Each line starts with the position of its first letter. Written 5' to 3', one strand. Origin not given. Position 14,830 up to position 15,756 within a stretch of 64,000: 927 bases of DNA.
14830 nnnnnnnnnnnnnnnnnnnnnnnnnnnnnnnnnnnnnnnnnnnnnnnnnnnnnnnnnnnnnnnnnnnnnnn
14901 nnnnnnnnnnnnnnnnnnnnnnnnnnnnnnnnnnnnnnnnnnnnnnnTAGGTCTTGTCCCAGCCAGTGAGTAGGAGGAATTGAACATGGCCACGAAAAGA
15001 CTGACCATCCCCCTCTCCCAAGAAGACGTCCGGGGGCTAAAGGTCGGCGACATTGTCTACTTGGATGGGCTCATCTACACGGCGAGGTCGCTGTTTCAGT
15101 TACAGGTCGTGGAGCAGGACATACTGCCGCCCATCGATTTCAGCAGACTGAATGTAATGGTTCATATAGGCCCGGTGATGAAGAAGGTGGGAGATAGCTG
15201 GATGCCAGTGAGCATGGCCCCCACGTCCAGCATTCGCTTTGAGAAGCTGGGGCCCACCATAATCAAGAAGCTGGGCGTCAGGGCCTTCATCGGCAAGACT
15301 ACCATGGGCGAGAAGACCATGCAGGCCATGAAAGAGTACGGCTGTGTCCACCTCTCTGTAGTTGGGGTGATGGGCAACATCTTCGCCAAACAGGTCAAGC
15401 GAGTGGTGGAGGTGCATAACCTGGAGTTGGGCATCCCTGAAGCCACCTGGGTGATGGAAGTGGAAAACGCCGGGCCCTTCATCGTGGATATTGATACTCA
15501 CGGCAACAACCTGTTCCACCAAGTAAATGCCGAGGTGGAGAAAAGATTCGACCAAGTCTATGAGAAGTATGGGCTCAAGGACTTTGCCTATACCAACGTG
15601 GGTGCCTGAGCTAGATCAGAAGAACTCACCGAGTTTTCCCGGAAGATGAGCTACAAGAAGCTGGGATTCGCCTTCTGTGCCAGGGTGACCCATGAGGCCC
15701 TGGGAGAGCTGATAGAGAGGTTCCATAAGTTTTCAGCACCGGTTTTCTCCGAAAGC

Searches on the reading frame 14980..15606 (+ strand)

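Call 18: search_protein_families(library=pfam, proteins=[window:14980-15606:+])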
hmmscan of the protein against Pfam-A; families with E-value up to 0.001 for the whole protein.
window:14980-15606:+ (209 aa): 1 family
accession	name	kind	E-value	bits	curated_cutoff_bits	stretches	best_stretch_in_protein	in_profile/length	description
PF05683.17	Fumerase_C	-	7.5e-27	94.4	22.2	1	11-181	34-204/205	Fumarase C-terminus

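Call 58: search_protein_families(library=ncbifam, proteins=[window:14980-15606:+], max_evalue=0.00001)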
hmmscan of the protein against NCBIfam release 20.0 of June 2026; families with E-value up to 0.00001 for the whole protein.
window:14980-15606:+ (209 aa): 8 families
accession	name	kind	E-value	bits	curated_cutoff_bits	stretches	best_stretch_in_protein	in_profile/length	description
NF006082.0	PRK08228.1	equivalog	2.7e-47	160.9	264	1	4-196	2-196/205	L(+)-tartrate dehydratase subunit beta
NF004708.0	PRK06043.1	equivalog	6.1e-45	153.1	269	1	7-193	4-190/192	fumarate hydratase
TIGR00723.1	ttdB_fumA_fumB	subfamily_domain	3.5e-44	150.7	145.15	1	15-181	1-169/169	FumA C-terminus/TtdB family hydratase beta subunit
NF006253.0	PRK08395.1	equivalog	1.2e-32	112.9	244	1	7-180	4-164/166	fumarate hydratase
NF005310.0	PRK06842.1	equivalog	2.2e-24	86.2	238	1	5-183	2-177/185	Fe-S-containing hydro-lyase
NF011921.0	PRK15392.1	equivalog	7.5e-11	41.3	1060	1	15-184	371-539/550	class I fumarate hydratase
NF011919.0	PRK15390.1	equivalog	9.7e-08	30.7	1105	1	69-184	426-540/548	class I fumarate hydratase FumA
NF011920.0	PRK15391.1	subfamily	4.5e-07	28.5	1094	1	71-184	428-540/548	class I fumarate hydratase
